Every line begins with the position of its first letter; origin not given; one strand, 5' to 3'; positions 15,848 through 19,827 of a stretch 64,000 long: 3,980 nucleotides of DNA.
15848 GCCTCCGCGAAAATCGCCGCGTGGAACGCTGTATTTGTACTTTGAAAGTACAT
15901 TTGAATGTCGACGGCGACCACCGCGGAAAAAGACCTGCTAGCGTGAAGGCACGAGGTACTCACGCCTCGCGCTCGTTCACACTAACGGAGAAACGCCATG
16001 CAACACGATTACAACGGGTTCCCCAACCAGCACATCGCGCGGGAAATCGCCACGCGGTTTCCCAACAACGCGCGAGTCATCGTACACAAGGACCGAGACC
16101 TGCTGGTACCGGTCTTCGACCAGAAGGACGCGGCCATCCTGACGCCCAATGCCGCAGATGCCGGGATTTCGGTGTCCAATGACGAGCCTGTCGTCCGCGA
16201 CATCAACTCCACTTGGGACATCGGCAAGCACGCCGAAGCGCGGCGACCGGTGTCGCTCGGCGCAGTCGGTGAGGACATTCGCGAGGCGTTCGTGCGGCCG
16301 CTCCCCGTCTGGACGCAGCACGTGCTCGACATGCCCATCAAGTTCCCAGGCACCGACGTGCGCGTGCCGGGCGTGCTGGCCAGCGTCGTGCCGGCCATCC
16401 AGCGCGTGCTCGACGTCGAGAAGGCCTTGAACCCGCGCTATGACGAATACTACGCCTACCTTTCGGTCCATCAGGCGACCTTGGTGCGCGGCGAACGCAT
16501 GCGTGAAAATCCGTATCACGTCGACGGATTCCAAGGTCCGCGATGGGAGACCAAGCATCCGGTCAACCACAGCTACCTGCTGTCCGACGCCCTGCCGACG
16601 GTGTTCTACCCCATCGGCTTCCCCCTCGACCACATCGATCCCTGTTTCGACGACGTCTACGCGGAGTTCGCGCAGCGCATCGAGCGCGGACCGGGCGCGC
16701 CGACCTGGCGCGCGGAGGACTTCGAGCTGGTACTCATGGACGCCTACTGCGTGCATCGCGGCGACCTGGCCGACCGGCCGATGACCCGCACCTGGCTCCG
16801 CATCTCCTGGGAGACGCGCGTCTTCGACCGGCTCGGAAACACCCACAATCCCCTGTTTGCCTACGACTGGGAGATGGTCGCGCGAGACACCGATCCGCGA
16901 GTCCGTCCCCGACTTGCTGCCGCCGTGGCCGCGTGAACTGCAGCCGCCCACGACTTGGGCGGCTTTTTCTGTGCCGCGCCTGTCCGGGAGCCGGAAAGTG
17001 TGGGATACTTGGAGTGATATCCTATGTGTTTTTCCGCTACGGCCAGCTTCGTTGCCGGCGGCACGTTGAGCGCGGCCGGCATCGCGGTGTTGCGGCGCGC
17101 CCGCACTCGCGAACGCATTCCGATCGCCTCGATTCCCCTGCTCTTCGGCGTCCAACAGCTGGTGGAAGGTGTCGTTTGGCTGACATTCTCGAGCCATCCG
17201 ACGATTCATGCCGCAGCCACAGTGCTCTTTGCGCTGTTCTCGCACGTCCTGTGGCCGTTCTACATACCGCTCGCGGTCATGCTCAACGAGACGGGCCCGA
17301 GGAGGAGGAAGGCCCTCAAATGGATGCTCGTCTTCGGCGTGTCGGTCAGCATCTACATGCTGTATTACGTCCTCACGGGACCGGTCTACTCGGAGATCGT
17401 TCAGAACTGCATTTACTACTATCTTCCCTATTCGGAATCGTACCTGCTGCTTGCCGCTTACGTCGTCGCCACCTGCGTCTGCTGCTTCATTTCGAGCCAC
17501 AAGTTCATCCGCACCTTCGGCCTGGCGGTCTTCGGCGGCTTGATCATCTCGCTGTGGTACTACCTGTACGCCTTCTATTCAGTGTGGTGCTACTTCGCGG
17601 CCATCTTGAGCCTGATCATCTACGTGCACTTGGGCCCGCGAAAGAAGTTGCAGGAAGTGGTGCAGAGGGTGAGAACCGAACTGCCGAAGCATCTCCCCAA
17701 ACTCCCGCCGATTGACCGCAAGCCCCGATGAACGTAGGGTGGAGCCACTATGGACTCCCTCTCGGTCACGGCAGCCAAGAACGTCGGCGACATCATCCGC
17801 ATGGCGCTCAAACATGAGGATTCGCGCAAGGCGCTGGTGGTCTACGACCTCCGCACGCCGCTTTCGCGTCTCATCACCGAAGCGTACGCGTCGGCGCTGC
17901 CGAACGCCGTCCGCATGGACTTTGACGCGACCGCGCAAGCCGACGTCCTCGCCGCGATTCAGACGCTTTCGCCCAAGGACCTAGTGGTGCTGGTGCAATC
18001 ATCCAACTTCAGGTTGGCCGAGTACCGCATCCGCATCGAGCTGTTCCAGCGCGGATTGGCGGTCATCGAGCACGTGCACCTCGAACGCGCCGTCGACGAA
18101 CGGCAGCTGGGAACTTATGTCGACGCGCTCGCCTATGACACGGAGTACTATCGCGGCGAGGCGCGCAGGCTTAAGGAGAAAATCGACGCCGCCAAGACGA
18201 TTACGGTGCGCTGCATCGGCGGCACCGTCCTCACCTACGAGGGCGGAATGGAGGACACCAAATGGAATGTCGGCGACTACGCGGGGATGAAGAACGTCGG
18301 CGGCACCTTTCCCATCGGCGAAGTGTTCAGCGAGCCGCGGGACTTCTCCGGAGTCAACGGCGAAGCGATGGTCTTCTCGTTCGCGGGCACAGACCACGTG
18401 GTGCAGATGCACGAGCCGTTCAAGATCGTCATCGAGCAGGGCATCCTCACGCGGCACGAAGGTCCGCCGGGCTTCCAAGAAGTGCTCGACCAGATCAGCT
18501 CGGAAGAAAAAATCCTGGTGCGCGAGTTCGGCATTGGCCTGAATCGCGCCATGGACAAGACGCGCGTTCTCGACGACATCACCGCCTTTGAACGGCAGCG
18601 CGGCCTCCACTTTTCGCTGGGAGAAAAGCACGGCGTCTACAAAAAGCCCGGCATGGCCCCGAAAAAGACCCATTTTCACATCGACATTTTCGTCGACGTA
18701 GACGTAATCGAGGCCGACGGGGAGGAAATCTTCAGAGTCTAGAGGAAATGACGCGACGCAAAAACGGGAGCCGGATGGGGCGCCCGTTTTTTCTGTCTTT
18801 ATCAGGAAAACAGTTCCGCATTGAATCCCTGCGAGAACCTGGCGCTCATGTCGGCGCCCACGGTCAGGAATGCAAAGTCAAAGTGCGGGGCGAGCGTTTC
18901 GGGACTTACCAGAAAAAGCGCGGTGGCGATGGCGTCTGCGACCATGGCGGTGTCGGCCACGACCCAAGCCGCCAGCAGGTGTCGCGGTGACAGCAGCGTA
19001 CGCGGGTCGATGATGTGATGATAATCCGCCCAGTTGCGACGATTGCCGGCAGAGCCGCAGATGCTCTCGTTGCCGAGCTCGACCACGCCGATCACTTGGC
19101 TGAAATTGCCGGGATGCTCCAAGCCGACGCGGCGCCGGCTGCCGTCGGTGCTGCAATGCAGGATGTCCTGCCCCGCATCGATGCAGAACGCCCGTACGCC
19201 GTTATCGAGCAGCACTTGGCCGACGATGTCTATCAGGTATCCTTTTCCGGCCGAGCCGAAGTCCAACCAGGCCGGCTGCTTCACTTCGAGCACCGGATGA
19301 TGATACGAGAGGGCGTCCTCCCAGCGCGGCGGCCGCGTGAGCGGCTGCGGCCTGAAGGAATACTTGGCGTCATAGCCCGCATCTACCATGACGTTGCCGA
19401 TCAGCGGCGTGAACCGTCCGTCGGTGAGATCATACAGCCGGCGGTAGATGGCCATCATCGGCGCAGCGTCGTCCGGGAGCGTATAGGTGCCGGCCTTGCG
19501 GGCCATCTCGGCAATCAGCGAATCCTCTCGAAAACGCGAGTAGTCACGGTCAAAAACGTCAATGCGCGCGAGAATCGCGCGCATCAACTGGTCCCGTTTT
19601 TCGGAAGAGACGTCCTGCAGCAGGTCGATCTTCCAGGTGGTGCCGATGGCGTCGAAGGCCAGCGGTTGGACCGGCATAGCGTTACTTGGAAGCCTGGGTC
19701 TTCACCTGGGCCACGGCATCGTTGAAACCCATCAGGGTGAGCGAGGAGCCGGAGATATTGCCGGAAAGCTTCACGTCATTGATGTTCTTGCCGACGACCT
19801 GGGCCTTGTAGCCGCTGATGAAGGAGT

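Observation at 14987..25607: Shared GTAC-N7-GTAC operator upstream of NAD kinase and of the nadA-Nudix/regulator locus: candidate new NAD regulon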

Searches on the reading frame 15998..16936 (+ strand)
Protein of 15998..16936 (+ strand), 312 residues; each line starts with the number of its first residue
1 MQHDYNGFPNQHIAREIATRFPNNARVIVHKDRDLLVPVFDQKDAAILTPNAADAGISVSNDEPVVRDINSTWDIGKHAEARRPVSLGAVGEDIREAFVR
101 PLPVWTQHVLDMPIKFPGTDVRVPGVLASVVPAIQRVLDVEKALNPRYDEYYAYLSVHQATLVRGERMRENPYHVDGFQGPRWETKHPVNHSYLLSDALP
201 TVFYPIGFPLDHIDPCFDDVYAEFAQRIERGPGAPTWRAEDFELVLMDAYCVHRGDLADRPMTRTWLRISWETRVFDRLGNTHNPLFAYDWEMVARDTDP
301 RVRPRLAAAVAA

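Call 4: search_protein_families(library=pfam, proteins=[window:15998-16936:+])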
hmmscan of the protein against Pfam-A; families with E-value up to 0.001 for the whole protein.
window:15998-16936:+ (312 aa): 0 families

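Call 14: search_protein_families(library=ncbifam, proteins=[window:15998-16936:+], max_evalue=0.01)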
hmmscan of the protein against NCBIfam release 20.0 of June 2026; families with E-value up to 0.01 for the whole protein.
window:15998-16936:+ (312 aa): 0 families

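Call 59: find_homologous_proteins(query=window:15998-16936:+)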
Query window:15998-16936:+ (312 aa): 553 proteins with E <= 0.001 among 4884 candidates; the best 120 are listed.
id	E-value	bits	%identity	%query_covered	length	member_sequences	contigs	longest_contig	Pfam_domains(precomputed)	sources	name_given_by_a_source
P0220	4.0e-214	728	100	100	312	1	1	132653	-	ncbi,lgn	-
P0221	8.0e-171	586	79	100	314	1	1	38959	-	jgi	jgi:hypothetical protein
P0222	2.1e-160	551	74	100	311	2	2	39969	-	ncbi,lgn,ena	-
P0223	1.9e-156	538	73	100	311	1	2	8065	-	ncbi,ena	-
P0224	3.1e-149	515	70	100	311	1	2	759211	-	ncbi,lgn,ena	-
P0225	4.0e-148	511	70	99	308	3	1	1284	-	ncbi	-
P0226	6.4e-147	507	71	98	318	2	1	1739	-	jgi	jgi:hypothetical protein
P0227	4.6e-145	501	69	98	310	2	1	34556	-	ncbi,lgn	-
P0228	6.0e-145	501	69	100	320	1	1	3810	-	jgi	jgi:hypothetical protein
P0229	5.5e-139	481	67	98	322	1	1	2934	-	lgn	-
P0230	6.5e-139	481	68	98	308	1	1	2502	-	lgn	-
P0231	1.0e-134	467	65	99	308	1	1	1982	-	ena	-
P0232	1.2e-130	454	62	100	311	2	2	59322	-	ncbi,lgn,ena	-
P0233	1.5e-130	453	63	99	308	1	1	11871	-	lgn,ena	-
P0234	2.3e-128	446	61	98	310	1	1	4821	-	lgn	-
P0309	6.3e-64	234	45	80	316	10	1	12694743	-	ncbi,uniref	ncbi:hypothetical protein [Nannocystis pusilla]|uniref:hypothetical protein n=1 Tax=Nannocystis pusi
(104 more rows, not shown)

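Call 79: find_encoding_contigs(protein=P0309, flank=8000, max_places=4)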
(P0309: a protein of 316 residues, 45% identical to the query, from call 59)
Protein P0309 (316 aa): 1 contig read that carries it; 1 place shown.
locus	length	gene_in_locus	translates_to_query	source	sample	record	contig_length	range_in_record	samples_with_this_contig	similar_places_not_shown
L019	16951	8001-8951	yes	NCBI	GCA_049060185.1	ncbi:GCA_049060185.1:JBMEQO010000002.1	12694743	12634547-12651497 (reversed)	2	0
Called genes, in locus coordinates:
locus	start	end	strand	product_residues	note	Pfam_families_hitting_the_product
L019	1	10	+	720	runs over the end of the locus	PF13517:FG-GAP_3 (faint), PF01839:FG-GAP (faint)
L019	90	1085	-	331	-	-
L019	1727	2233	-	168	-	-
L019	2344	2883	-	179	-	-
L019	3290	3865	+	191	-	PF01327:Pep_deformylase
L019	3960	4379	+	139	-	PF00085:Thioredoxin, PF13098:Thioredoxin_2 (weak), PF13905:Thioredoxin_8 (faint)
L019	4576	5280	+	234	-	-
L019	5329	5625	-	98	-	-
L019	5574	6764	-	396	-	PF07396:Porin_O_P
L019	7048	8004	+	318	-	PF01408:GFO_IDH_MocA, PF02894:GFO_IDH_MocA_C, PF22725:GFO_IDH_MocA_C3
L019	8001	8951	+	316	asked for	-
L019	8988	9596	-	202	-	-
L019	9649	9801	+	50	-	-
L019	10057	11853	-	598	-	PF01839:FG-GAP (faint), PF13517:FG-GAP_3 (weak)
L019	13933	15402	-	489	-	PF03583:LIP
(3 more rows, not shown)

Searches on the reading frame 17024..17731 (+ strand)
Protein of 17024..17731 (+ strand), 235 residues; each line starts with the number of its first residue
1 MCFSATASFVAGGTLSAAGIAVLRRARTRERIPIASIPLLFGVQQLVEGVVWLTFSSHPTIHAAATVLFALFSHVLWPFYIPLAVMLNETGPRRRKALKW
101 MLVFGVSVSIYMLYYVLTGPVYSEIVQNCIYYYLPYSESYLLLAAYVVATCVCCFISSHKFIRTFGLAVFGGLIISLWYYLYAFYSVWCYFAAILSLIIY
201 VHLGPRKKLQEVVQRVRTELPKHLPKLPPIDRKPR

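Call 54: search_protein_families(library=pfam, proteins=[window:17024-17731:+], max_evalue=0.001)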
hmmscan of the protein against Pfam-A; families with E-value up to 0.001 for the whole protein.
window:17024-17731:+ (235 aa): 1 family
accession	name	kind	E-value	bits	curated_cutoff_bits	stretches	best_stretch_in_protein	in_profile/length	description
PF20334.3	DUF6629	-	6.2e-33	114.7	27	1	1-208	1-203/209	Family of unknown function (DUF6629)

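Call 70: search_protein_families(library=ncbifam, proteins=[window:17024-17731:+], max_evalue=0.001)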
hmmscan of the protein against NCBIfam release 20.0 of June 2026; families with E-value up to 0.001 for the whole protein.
window:17024-17731:+ (235 aa): 0 families

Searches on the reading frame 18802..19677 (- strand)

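Call 4: search_protein_families(library=pfam, proteins=[window:18802-19677:-])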
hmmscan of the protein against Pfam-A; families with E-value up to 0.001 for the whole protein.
window:18802-19677:- (291 aa): 1 family
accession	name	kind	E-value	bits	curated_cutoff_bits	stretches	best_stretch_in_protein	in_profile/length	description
PF02424.20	ApbE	-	7.5e-40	137.6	25.6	1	12-261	2-250/266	ApbE family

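Call 70: search_protein_families(library=ncbifam, proteins=[window:18802-19677:-], max_evalue=0.001)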
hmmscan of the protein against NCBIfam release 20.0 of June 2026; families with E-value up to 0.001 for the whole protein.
window:18802-19677:- (291 aa): 1 family
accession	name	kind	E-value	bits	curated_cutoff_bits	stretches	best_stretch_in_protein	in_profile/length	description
NF007774.0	PRK10461.1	equivalog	1.6e-13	50.3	498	1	137-260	180-311/351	FAD:protein FMN transferase ApbE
